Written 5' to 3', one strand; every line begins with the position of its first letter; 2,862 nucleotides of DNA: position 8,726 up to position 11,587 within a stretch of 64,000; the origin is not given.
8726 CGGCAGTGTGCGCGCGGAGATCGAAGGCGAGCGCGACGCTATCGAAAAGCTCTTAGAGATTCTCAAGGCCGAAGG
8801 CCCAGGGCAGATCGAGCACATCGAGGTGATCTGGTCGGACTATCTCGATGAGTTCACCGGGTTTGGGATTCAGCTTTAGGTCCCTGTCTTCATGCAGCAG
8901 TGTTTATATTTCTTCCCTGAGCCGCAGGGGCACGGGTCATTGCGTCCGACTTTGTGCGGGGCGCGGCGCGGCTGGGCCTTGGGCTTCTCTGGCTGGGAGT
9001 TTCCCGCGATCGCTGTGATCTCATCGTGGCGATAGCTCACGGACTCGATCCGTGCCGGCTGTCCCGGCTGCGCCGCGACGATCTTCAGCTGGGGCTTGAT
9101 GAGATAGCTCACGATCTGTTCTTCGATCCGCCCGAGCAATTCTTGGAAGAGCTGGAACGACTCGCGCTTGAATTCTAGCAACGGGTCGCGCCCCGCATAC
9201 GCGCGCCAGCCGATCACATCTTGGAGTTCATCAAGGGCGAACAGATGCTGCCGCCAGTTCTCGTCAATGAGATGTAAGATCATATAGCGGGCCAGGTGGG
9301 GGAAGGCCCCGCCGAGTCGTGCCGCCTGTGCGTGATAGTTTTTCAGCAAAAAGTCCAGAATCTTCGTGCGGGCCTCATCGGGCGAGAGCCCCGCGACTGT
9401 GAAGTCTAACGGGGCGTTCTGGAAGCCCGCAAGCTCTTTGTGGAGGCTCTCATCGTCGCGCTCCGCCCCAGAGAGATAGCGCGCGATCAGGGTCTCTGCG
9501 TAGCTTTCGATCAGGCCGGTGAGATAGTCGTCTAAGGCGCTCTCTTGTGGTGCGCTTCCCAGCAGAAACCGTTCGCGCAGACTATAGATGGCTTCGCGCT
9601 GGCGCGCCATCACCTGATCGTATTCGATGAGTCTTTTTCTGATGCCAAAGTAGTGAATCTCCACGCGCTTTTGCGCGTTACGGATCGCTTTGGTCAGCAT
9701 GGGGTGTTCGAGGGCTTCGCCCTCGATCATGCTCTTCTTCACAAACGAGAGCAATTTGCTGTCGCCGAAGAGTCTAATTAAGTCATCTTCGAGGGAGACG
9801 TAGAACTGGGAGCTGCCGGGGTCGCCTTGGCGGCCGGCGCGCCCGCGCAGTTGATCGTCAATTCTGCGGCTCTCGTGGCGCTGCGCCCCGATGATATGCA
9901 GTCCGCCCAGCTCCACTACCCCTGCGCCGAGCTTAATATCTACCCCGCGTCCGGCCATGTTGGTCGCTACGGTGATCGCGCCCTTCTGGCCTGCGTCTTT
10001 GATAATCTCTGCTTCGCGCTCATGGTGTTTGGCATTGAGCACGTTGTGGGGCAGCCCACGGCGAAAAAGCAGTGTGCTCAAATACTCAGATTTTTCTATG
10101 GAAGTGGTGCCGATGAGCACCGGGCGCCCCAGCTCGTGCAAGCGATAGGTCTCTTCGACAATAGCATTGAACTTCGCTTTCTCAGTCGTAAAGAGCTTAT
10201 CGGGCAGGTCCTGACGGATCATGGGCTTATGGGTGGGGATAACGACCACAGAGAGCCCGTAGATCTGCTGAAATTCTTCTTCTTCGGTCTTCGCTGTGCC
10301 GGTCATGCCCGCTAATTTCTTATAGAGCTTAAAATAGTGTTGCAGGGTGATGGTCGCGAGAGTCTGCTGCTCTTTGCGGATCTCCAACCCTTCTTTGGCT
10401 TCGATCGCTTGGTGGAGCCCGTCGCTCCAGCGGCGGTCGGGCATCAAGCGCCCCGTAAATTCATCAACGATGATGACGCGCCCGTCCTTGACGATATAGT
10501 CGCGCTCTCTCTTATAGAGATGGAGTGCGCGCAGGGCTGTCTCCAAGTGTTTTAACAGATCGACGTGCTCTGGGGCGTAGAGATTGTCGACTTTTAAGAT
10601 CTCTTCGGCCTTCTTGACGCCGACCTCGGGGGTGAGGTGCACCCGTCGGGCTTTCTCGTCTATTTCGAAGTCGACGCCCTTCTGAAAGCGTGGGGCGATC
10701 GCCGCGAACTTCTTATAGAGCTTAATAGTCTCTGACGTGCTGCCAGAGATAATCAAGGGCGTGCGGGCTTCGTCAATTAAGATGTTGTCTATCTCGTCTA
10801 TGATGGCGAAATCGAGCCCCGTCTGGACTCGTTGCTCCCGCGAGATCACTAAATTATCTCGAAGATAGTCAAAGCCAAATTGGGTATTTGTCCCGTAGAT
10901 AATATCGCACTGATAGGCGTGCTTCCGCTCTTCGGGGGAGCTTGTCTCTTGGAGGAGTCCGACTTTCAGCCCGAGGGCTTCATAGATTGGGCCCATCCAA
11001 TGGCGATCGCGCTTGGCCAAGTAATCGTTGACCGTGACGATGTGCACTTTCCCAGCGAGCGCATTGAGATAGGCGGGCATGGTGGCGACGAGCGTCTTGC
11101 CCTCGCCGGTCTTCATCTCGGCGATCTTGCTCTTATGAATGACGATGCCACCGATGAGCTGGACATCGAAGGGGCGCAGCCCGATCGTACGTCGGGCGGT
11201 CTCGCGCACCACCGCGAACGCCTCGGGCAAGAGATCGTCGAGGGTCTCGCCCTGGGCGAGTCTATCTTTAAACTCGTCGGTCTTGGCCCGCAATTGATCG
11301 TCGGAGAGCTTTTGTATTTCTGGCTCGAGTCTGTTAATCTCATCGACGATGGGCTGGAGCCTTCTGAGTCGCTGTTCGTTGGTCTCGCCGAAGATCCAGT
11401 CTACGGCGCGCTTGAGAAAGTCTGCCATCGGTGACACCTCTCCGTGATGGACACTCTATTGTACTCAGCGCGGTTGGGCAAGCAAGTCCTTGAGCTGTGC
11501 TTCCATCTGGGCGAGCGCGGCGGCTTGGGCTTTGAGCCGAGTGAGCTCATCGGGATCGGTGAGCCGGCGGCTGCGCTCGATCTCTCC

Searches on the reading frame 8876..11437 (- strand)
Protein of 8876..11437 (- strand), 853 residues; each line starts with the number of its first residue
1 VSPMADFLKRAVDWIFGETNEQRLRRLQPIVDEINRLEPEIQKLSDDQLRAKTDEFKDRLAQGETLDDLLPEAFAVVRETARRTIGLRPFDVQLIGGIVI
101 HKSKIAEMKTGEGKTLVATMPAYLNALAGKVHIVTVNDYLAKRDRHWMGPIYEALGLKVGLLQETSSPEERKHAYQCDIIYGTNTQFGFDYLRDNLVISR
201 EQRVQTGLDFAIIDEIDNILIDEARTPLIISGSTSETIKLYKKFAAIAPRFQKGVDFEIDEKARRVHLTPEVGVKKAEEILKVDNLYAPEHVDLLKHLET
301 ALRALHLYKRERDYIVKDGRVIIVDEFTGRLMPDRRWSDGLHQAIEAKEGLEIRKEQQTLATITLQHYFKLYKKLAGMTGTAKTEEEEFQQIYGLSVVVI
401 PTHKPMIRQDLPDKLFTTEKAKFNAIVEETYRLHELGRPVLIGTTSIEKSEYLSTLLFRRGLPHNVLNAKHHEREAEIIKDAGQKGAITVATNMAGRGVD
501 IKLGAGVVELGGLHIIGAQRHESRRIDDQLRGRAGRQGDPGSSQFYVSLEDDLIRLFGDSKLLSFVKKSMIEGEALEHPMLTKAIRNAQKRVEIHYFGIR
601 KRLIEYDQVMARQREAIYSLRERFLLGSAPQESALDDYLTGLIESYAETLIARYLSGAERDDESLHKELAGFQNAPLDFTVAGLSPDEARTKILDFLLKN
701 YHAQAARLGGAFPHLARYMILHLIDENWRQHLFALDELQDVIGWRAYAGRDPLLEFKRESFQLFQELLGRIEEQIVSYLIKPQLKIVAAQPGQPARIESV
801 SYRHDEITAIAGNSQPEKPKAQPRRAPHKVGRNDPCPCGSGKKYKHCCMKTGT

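Call 56: search_protein_families(library=pfam, proteins=[window:8876-11437:-], max_evalue=0.00001)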
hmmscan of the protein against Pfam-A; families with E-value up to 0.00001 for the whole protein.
window:8876-11437:- (853 aa): 7 families
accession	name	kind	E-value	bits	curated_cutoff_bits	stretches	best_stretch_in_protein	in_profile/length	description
PF07517.20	SecA_DEAD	-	2.5e-128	427.8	24.6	1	15-390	4-290/290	SecA DEAD-like domain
PF21090.3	P-loop_SecA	-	1.3e-73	247.4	27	2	405-505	1-101/205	SecA P-loop domain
PF07516.18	SecA_SW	-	3.8e-50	171.2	26.7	1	575-781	1-198/200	SecA Wing and Scaffold domain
PF01043.26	SecA_PP_bind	-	1.5e-40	138.6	23.5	1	238-346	3-110/110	SecA preprotein cross-linking domain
PF02810.21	SEC-C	-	4e-10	39.8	20.4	1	832-850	1-19/19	SEC-C motif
PF00270.35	DEAD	-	2.7e-07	30.9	26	1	102-221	15-131/167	DEAD/DEAH box helicase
PF00271.37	Helicase_C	-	9.5e-06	26.3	23.5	0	422-538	2-110/110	Helicase conserved C-terminal domain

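Call 58: find_homologous_proteins(query=window:8876-11437:-, max_evalue=1e-100)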
Query window:8876-11437:- (853 aa): 8000 proteins with E <= 1e-100 among 8000 candidates; the best 120 are listed.
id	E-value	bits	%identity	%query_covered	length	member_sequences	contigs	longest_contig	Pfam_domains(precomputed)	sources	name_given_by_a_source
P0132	0.0e+0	1893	99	100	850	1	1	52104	PF07517.21,PF00270.36,PF07516.19,PF21090.4,PF02810.22,PF00271.38,PF01043.27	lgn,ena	-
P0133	0.0e+0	1766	92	99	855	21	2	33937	PF07517.21,PF00270.36,PF07516.19,PF21090.4,PF02810.22,PF00271.38,PF01043.27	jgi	jgi:preprotein translocase subunit SecA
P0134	0.0e+0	1759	92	99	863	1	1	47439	PF07517.21,PF00270.36,PF07516.19,PF21090.4,PF02810.22,PF01043.27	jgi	jgi:preprotein translocase subunit SecA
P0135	0.0e+0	1758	92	99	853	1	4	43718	PF07517.21,PF00270.36,PF07516.19,PF21090.4,PF02810.22,PF01043.27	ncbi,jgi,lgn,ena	-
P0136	0.0e+0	1757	92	99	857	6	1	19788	PF07517.21,PF00270.36,PF07516.19,PF21090.4,PF02810.22,PF00271.38,PF01043.27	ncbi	-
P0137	0.0e+0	1757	92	99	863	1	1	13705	PF07517.21,PF00270.36,PF07516.19,PF21090.4,PF02810.22,PF01043.27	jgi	jgi:preprotein translocase subunit SecA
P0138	0.0e+0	1755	92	99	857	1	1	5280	PF07517.21,PF00270.36,PF07516.19,PF21090.4,PF02810.22,PF00271.38,PF01043.27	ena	-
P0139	0.0e+0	1753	92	99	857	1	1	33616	PF07517.21,PF00270.36,PF07516.19,PF21090.4,PF02810.22,PF00271.38,PF01043.27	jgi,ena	-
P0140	0.0e+0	1752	92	99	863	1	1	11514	PF07517.21,PF00270.36,PF07516.19,PF21090.4,PF02810.22,PF01043.27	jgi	jgi:preprotein translocase subunit SecA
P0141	0.0e+0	1751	92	99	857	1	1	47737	PF07517.21,PF00270.36,PF07516.19,PF21090.4,PF02810.22,PF00271.38,PF01043.27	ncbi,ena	-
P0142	0.0e+0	1740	91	99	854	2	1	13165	PF07517.21,PF00270.36,PF07516.19,PF21090.4,PF02810.22,PF00271.38,PF01043.27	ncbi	-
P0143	0.0e+0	1740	91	99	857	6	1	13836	PF07517.21,PF00270.36,PF07516.19,PF21090.4,PF02810.22,PF01043.27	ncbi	-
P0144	0.0e+0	1739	91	99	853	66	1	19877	PF07517.21,PF00270.36,PF07516.19,PF21090.4,PF02810.22,PF01043.27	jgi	jgi:preprotein translocase subunit SecA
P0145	0.0e+0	1736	90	99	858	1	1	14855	PF07517.21,PF00270.36,PF07516.19,PF21090.4,PF02810.22,PF01043.27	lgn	-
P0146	0.0e+0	1735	91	99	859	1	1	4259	PF07517.21,PF00270.36,PF07516.19,PF21090.4,PF02810.22,PF00271.38,PF01043.27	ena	-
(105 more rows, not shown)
